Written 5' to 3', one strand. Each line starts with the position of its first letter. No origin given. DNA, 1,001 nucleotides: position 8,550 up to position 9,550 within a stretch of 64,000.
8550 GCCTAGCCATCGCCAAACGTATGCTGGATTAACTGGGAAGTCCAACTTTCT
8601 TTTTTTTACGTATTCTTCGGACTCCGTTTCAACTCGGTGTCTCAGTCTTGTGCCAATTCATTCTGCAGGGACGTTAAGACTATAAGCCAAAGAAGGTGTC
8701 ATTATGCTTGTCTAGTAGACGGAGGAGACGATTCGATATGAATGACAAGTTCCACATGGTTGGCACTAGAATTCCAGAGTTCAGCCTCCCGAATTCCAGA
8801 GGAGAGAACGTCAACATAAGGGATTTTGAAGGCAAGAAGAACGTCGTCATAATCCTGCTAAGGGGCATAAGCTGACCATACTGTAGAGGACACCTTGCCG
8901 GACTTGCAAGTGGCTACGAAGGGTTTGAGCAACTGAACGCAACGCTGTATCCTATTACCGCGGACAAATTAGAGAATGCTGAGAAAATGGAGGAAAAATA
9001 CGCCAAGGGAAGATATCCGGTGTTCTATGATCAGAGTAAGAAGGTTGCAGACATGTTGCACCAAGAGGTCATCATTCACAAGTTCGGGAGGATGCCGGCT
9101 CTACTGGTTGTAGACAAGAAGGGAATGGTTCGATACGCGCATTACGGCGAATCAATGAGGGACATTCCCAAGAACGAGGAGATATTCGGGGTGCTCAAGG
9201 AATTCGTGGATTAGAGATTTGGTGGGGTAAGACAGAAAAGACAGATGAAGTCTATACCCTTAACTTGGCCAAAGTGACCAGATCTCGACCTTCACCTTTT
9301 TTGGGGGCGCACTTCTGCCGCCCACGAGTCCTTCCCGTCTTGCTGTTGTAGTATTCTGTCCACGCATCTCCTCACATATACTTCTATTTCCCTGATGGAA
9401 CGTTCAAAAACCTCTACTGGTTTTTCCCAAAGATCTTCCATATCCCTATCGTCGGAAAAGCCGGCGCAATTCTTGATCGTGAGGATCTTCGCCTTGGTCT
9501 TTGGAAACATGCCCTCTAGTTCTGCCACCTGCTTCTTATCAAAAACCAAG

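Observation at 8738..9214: In-frame TGA replaces the redox Cys of a peroxiredoxin-like thioredoxin-fold protein (candidate selenoprotein, U-P-Y-C)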

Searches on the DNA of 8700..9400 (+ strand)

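Call 34: build_rna_model(alignment_id=A2, structure=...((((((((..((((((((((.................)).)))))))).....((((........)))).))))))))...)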
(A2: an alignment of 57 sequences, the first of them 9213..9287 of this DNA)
Model R1 built from alignment A2 (57 sequences, 84 columns); structure: as given.
model positions 77; base pairs 22; branch points 1; effective number of sequences 4.29; information 0.734 bits per position. Calibrated on 0.2 Mb of random sequence (short: E-values are rough).
structure used (alignment columns):
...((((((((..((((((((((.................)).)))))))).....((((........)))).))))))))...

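Call 35: search_with_rna_model(model_id=R1, source=window, max_evalue=10, show_alignments=2)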
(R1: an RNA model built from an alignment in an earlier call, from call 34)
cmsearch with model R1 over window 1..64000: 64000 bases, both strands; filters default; matches with E-value up to 10: 1.
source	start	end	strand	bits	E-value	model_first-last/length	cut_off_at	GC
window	9213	9287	+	45.3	9.1e-07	1-77/77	no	0.44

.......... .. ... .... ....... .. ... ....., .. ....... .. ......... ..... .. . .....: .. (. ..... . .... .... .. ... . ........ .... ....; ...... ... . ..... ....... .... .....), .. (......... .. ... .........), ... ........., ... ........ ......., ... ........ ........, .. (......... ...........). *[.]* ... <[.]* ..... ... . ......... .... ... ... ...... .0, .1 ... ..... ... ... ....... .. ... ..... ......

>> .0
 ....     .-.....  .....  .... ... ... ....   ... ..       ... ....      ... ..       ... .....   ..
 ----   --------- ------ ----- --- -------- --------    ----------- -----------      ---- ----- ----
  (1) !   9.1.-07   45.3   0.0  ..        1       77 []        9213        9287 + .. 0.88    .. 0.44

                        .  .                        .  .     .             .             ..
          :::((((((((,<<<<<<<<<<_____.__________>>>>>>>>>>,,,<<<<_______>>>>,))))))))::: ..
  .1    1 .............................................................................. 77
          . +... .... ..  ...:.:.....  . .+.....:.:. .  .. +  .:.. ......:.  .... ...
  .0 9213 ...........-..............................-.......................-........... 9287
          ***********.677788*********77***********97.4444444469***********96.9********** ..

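Call 36: search_with_rna_model(model_id=R1, sources=[window, L001, L002, L003, L004, L005, L006, L007, L008, L009, L010, L011, L012, L013, L014, L015, L016, L017, L018, L019, L020, L021, L022, L023, L024, L025, L026, L027, L028, L029, L030, L031, L032, L033, L034, L035, L036, L037, L038, L039, L040, L041, L042, L043, L044, L045, L046, L047, L048, L049, L050, L051, L052, L053, L054, L055, L056, L057, L058, L059, L060, L061, L062, L063, L064, L065, L066, L067, L068, L069, L070, L071, L072, L073, L074, L075, L076, L077, L078, L079, L080, L081, L082], max_evalue=1, make_alignment=true)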
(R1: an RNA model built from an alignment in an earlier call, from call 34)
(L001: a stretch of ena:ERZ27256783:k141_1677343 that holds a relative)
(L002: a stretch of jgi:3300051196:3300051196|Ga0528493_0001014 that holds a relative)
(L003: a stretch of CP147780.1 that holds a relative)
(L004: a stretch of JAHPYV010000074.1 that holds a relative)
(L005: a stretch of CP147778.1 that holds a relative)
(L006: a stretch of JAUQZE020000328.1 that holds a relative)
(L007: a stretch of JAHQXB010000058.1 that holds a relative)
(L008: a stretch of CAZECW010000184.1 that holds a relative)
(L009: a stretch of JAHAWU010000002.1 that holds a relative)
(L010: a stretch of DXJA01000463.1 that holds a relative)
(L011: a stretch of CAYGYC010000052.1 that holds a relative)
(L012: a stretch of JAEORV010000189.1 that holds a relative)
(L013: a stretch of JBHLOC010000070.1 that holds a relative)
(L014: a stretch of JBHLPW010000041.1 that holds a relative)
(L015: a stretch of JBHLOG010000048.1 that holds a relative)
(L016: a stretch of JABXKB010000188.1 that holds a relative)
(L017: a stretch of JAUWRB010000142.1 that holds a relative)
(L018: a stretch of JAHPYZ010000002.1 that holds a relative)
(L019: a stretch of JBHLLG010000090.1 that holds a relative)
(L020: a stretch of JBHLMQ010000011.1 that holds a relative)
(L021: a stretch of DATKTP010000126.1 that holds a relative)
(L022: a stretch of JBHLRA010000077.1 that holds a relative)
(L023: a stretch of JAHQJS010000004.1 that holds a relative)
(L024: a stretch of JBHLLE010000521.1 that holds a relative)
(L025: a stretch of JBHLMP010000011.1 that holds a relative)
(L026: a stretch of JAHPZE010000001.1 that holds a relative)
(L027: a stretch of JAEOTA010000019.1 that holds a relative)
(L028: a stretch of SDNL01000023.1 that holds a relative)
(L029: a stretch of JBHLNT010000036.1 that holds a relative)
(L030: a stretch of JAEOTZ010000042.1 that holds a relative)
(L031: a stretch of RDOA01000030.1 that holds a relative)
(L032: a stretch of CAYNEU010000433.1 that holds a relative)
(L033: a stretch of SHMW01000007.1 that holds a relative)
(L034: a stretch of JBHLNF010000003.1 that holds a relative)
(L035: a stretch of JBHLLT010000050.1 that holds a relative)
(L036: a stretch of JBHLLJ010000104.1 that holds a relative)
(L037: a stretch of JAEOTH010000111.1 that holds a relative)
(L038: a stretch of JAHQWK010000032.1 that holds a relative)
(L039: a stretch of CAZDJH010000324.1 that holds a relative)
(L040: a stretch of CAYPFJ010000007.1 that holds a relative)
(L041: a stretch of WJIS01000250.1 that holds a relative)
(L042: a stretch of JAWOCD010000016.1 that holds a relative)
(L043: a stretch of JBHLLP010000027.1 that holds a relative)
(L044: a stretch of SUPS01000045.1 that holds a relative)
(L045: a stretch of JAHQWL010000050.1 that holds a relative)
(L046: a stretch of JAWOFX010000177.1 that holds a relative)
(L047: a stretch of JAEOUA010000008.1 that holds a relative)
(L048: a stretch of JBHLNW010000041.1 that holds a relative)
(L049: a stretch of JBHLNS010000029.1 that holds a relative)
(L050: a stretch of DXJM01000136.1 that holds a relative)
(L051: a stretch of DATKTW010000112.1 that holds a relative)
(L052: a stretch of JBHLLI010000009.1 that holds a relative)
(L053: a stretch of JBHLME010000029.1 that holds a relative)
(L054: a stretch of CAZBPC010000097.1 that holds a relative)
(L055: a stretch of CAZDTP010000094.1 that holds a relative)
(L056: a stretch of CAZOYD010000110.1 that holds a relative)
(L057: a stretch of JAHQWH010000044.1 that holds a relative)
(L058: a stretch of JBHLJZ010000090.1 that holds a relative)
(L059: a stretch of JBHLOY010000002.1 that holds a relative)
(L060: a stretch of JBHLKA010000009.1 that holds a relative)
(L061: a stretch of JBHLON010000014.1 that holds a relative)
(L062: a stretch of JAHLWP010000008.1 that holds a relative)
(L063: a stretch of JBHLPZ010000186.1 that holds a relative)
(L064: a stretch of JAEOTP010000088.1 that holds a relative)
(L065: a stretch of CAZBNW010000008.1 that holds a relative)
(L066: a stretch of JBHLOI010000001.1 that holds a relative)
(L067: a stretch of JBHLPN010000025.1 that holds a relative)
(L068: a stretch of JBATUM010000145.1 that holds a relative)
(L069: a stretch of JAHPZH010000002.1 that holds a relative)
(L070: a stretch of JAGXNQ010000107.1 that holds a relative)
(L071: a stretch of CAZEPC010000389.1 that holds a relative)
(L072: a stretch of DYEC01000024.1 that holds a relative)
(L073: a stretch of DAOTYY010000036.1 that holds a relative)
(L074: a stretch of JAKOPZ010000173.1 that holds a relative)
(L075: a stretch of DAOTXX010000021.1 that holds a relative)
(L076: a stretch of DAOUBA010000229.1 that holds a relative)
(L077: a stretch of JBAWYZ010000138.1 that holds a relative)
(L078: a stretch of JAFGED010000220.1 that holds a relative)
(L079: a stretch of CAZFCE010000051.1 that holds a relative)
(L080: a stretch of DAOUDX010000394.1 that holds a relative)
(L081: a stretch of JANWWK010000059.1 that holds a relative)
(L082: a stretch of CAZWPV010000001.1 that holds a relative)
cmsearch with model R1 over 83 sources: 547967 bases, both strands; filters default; matches with E-value up to 1: 80.
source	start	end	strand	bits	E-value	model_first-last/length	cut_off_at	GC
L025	3476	3549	+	89.4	5.2e-15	1-77/77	no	0.23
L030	2269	2345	+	89.2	6e-15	1-77/77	no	0.23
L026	3476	3549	+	89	6.6e-15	1-77/77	no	0.24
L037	3476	3549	+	88.7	7.5e-15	1-77/77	no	0.24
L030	3476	3550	+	88.3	9.1e-15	1-77/77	no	0.21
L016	3440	3513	+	87.8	1.1e-14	1-77/77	no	0.24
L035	3476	3549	+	87.8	1.2e-14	1-77/77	no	0.27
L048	3476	3549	+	87.1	1.6e-14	1-77/77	no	0.22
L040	3476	3549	+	87.1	1.6e-14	1-77/77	no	0.26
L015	3473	3548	+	86.6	2.1e-14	1-77/77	no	0.26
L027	3470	3547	+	86.4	2.2e-14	1-77/77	no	0.27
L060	3476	3552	+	86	2.8e-14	1-77/77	no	0.26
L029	3473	3550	+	85.9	2.8e-14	1-77/77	no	0.26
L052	3476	3549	+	85.5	3.4e-14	1-77/77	no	0.27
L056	3476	3552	+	85.5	3.4e-14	1-77/77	no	0.25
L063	2055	2131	+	85.4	3.5e-14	1-77/77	no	0.29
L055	3476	3552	+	85.3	3.7e-14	1-77/77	no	0.22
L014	3473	3546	+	84.8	4.8e-14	1-77/77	no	0.28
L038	3476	3549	+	84.3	6.1e-14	1-77/77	no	0.26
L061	3475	3551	+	84.2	6.3e-14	1-77/77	no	0.21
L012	3480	3555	+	84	7.1e-14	1-77/77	no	0.25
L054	2254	2330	+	83.9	7.2e-14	1-77/77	no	0.27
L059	3475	3551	+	83.9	7.3e-14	1-77/77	no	0.21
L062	3475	3551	+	83.6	8.3e-14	1-77/77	no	0.23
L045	3476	3548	+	82.4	1.5e-13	1-77/77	no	0.27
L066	3476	3552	+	82.2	1.7e-13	1-77/77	no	0.26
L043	3476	3549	+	82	1.8e-13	1-77/77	no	0.28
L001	643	715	+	81.6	2.2e-13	1-77/77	no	0.26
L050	3473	3549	+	81.6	2.2e-13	1-77/77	no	0.25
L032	2007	2080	+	81.5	2.3e-13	1-77/77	no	0.27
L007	3475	3553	+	81.5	2.3e-13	1-77/77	no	0.34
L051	3476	3552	+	81.1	2.8e-13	1-77/77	no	0.27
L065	3473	3549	+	80.2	4.4e-13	1-77/77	no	0.23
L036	3473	3545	+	80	4.8e-13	1-77/77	no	0.27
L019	3473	3547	+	79.9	4.9e-13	1-77/77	no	0.25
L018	3694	3767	+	79.8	5.2e-13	1-77/77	no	0.27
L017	3313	3389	+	79.8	5.3e-13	1-77/77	no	0.25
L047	3471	3546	+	79.7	5.5e-13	1-77/77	no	0.25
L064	3476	3552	+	79.7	5.6e-13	1-77/77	no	0.29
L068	3448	3524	+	79.7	5.6e-13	1-77/77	no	0.29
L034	3476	3550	+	79.6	5.7e-13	1-77/77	no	0.23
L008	3473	3551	+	79.2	6.9e-13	1-77/77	no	0.37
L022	3473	3545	+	79.1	7.2e-13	1-77/77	no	0.26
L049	3470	3543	+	78.1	1.2e-12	1-77/77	no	0.28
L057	3476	3552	+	78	1.2e-12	1-77/77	no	0.23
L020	3473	3545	+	76.8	2.2e-12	1-77/77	no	0.25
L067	3473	3549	+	76.3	2.8e-12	1-77/77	no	0.26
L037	3866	3942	+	75.5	4e-12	1-77/77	no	0.26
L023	3473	3552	+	75.4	4.3e-12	1-77/77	no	0.34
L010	3470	3546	+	75.3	4.5e-12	1-77/77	no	0.34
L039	2208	2281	+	74.9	5.5e-12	1-77/77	no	0.28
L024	3163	3240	+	74.1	8.2e-12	1-77/77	no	0.28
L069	3476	3549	+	74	8.4e-12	1-77/77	no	0.23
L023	2808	2886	+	73.9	8.9e-12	1-77/77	no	0.38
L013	3470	3548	+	73.8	9.3e-12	1-77/77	no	0.27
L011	3474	3553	+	73.7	9.7e-12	1-77/77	no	0.29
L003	3473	3550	+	71.5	2.8e-11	1-77/77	no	0.4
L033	3474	3546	+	71.2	3.3e-11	1-77/77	no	0.32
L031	1680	1758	+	71.2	3.3e-11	1-77/77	no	0.32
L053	3473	3549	+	71.1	3.4e-11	1-77/77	no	0.26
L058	2642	2718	+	71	3.6e-11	1-77/77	no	0.26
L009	3476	3554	+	70.6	4.3e-11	1-77/77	no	0.34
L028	3483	3555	+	68.2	1.4e-10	1-77/77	no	0.27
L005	3473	3549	+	67.8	1.7e-10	1-77/77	no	0.36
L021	3469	3547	+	67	2.5e-10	1-77/77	no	0.32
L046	2649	2720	+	64.7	7.1e-10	1-77/77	no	0.26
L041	3467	3538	+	63.3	1.4e-09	1-77/77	no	0.31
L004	3476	3552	+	61.7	3.1e-09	1-77/77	no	0.38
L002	10281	10359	+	61.2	3.9e-09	1-77/77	no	0.38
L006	3477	3557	+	60.5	5.4e-09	1-77/77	no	0.33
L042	3467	3541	+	58.9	1.2e-08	1-77/77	no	0.33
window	9213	9287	+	45.3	7.8e-06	1-77/77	no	0.44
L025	3476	3549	-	23.4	0.28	1-77/77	no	0.23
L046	2649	2720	-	23.4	0.28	1-77/77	no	0.26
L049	3470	3543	-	22.5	0.42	1-77/77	no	0.28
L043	3476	3549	-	22.2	0.49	1-77/77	no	0.28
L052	3476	3549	-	22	0.54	1-77/77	no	0.27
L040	3476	3549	-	21.6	0.65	1-77/77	no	0.26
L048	3476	3549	-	21.1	0.84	1-77/77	no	0.22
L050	2229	2310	-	21.1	0.85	1-77/77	no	0.29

Alignment A3: 80 matches aligned to the model, 118 columns, each read 5' to 3' on its own strand. Consensus structure (alignment columns), stored with it:
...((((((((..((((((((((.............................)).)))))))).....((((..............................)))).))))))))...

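Call 37: search_with_rna_model(model_id=R1, sources=[window, L001, L002, L003, L004, L005, L006, L007, L008, L009, L010, L011, L012, L013, L014, L015, L016, L017, L018, L019, L020, L021, L022, L023, L024, L025, L026, L027, L028, L029, L030, L031, L032, L033, L034, L035, L036, L037, L038, L039, L040, L041, L042, L043, L045, L046, L047, L048, L049, L050, L051, L052, L053, L054, L055, L056, L057, L058, L059, L060, L061, L062, L063, L064, L065, L066, L067, L068, L069], max_evalue=0.001, make_alignment=true)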
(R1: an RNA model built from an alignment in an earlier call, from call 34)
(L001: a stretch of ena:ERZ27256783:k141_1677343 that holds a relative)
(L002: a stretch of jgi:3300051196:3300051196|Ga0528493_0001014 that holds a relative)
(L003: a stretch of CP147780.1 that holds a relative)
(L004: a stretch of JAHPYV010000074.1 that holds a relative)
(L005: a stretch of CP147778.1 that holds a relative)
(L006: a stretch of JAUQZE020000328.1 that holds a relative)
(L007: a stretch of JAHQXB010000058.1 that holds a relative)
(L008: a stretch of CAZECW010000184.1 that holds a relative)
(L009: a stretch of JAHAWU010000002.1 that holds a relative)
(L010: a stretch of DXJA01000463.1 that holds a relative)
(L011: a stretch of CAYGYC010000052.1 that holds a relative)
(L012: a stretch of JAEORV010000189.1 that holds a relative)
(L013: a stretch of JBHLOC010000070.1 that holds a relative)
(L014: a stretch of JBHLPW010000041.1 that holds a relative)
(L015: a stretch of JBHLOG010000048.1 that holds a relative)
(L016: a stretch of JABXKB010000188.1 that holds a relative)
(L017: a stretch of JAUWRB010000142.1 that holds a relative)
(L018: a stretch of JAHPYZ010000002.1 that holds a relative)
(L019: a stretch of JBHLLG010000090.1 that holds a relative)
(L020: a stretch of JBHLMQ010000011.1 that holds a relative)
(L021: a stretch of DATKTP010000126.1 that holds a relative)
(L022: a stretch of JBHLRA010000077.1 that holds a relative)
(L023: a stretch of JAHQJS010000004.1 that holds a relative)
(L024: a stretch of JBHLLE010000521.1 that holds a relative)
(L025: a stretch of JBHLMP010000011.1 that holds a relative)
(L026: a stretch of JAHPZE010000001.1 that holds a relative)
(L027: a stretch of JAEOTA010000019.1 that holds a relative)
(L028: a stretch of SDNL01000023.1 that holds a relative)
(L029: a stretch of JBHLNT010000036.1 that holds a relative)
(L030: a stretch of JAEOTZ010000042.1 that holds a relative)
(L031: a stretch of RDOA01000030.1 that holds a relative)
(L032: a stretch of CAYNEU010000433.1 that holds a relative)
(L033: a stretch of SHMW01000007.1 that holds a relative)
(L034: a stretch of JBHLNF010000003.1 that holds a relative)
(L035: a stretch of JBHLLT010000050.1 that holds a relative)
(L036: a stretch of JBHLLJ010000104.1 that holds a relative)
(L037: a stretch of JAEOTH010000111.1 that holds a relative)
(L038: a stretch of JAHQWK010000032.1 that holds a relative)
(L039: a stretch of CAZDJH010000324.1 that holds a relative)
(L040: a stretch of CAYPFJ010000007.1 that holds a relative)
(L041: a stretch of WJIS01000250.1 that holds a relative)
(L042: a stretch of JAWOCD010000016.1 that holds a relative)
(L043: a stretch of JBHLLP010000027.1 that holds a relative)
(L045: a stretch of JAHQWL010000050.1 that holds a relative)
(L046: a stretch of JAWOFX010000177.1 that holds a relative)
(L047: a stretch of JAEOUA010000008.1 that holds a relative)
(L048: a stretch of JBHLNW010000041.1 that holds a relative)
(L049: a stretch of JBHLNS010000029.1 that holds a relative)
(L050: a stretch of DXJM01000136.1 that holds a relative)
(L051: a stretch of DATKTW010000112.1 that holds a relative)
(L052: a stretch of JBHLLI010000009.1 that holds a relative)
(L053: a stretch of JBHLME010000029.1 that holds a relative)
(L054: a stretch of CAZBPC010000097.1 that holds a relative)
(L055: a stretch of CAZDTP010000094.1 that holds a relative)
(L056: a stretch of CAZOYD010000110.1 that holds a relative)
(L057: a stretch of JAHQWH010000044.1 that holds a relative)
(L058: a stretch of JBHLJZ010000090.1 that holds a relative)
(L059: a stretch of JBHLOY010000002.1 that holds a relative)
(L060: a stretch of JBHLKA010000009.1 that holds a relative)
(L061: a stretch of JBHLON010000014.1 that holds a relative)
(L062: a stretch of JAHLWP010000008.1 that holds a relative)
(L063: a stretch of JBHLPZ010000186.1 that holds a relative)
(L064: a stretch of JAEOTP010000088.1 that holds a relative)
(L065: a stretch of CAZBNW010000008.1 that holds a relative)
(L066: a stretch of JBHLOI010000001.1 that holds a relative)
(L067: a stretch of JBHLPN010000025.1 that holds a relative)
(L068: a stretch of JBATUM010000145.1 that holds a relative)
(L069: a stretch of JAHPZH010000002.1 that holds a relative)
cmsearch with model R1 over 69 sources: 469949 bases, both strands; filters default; matches with E-value up to 0.001: 72.
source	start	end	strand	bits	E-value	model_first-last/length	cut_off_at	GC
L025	3476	3549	+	89.4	4.5e-15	1-77/77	no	0.23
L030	2269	2345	+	89.2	5.1e-15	1-77/77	no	0.23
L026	3476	3549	+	89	5.6e-15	1-77/77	no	0.24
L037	3476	3549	+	88.7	6.5e-15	1-77/77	no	0.24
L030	3476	3550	+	88.3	7.8e-15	1-77/77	no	0.21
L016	3440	3513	+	87.8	9.6e-15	1-77/77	no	0.24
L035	3476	3549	+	87.8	9.9e-15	1-77/77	no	0.27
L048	3476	3549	+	87.1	1.3e-14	1-77/77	no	0.22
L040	3476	3549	+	87.1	1.3e-14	1-77/77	no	0.26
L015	3473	3548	+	86.6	1.8e-14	1-77/77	no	0.26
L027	3470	3547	+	86.4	1.9e-14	1-77/77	no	0.27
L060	3476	3552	+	86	2.4e-14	1-77/77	no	0.26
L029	3473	3550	+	85.9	2.4e-14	1-77/77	no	0.26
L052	3476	3549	+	85.5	2.9e-14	1-77/77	no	0.27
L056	3476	3552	+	85.5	2.9e-14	1-77/77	no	0.25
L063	2055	2131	+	85.4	3e-14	1-77/77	no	0.29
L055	3476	3552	+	85.3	3.2e-14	1-77/77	no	0.22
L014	3473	3546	+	84.8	4.1e-14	1-77/77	no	0.28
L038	3476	3549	+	84.3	5.2e-14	1-77/77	no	0.26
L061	3475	3551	+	84.2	5.4e-14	1-77/77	no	0.21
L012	3480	3555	+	84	6.1e-14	1-77/77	no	0.25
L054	2254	2330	+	83.9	6.2e-14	1-77/77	no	0.27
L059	3475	3551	+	83.9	6.2e-14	1-77/77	no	0.21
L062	3475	3551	+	83.6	7.1e-14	1-77/77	no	0.23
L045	3476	3548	+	82.4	1.3e-13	1-77/77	no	0.27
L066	3476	3552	+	82.2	1.4e-13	1-77/77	no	0.26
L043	3476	3549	+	82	1.5e-13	1-77/77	no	0.28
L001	643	715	+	81.6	1.9e-13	1-77/77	no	0.26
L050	3473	3549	+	81.6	1.9e-13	1-77/77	no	0.25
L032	2007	2080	+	81.5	2e-13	1-77/77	no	0.27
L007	3475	3553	+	81.5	2e-13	1-77/77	no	0.34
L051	3476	3552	+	81.1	2.4e-13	1-77/77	no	0.27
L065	3473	3549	+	80.2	3.7e-13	1-77/77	no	0.23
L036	3473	3545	+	80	4.1e-13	1-77/77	no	0.27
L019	3473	3547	+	79.9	4.2e-13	1-77/77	no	0.25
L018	3694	3767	+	79.8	4.4e-13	1-77/77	no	0.27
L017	3313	3389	+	79.8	4.6e-13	1-77/77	no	0.25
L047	3471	3546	+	79.7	4.7e-13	1-77/77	no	0.25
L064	3476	3552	+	79.7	4.8e-13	1-77/77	no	0.29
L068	3448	3524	+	79.7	4.8e-13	1-77/77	no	0.29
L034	3476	3550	+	79.6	4.9e-13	1-77/77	no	0.23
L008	3473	3551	+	79.2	5.9e-13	1-77/77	no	0.37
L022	3473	3545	+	79.1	6.2e-13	1-77/77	no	0.26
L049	3470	3543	+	78.1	1e-12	1-77/77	no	0.28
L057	3476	3552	+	78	1.1e-12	1-77/77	no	0.23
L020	3473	3545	+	76.8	1.9e-12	1-77/77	no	0.25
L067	3473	3549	+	76.3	2.4e-12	1-77/77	no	0.26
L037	3866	3942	+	75.5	3.5e-12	1-77/77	no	0.26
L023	3473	3552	+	75.4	3.7e-12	1-77/77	no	0.34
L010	3470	3546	+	75.3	3.9e-12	1-77/77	no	0.34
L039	2208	2281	+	74.9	4.7e-12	1-77/77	no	0.28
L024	3163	3240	+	74.1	7e-12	1-77/77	no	0.28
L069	3476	3549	+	74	7.2e-12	1-77/77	no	0.23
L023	2808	2886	+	73.9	7.6e-12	1-77/77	no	0.38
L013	3470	3548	+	73.8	8e-12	1-77/77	no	0.27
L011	3474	3553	+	73.7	8.3e-12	1-77/77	no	0.29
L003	3473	3550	+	71.5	2.4e-11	1-77/77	no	0.4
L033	3474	3546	+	71.2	2.8e-11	1-77/77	no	0.32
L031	1680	1758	+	71.2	2.8e-11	1-77/77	no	0.32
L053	3473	3549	+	71.1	2.9e-11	1-77/77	no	0.26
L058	2642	2718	+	71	3.1e-11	1-77/77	no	0.26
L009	3476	3554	+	70.6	3.7e-11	1-77/77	no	0.34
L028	3483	3555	+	68.2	1.2e-10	1-77/77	no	0.27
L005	3473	3549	+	67.8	1.4e-10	1-77/77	no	0.36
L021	3469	3547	+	67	2.1e-10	1-77/77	no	0.32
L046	2649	2720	+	64.7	6.1e-10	1-77/77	no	0.26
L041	3467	3538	+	63.3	1.2e-09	1-77/77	no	0.31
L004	3476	3552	+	61.7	2.6e-09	1-77/77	no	0.38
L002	10281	10359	+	61.2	3.4e-09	1-77/77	no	0.38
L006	3477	3557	+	60.5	4.6e-09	1-77/77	no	0.33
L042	3467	3541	+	58.9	1e-08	1-77/77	no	0.33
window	9213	9287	+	45.3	6.7e-06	1-77/77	no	0.44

Alignment A4: 72 matches aligned to the model, 87 columns, each read 5' to 3' on its own strand. Consensus structure (alignment columns), stored with it:
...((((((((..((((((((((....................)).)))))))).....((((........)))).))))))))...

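Call 48: search_rna_families(source=window, start=8700, end=9400, threshold=evalue, max_evalue=10, show_alignments=3)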
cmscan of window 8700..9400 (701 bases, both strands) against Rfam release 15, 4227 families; matches with E-value up to 10: 2.
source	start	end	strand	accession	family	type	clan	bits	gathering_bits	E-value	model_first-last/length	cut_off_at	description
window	9029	9049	-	RF01232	snoR442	Gene; snRNA; snoRNA; CD-box;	-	16.2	50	1.2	1-46/46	no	Small nucleolar RNA R442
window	9026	9080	-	RF00572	SNORD66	Gene; snRNA; snoRNA; CD-box;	-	15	32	2.7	1-76/76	no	Small nucleolar RNA SNORD66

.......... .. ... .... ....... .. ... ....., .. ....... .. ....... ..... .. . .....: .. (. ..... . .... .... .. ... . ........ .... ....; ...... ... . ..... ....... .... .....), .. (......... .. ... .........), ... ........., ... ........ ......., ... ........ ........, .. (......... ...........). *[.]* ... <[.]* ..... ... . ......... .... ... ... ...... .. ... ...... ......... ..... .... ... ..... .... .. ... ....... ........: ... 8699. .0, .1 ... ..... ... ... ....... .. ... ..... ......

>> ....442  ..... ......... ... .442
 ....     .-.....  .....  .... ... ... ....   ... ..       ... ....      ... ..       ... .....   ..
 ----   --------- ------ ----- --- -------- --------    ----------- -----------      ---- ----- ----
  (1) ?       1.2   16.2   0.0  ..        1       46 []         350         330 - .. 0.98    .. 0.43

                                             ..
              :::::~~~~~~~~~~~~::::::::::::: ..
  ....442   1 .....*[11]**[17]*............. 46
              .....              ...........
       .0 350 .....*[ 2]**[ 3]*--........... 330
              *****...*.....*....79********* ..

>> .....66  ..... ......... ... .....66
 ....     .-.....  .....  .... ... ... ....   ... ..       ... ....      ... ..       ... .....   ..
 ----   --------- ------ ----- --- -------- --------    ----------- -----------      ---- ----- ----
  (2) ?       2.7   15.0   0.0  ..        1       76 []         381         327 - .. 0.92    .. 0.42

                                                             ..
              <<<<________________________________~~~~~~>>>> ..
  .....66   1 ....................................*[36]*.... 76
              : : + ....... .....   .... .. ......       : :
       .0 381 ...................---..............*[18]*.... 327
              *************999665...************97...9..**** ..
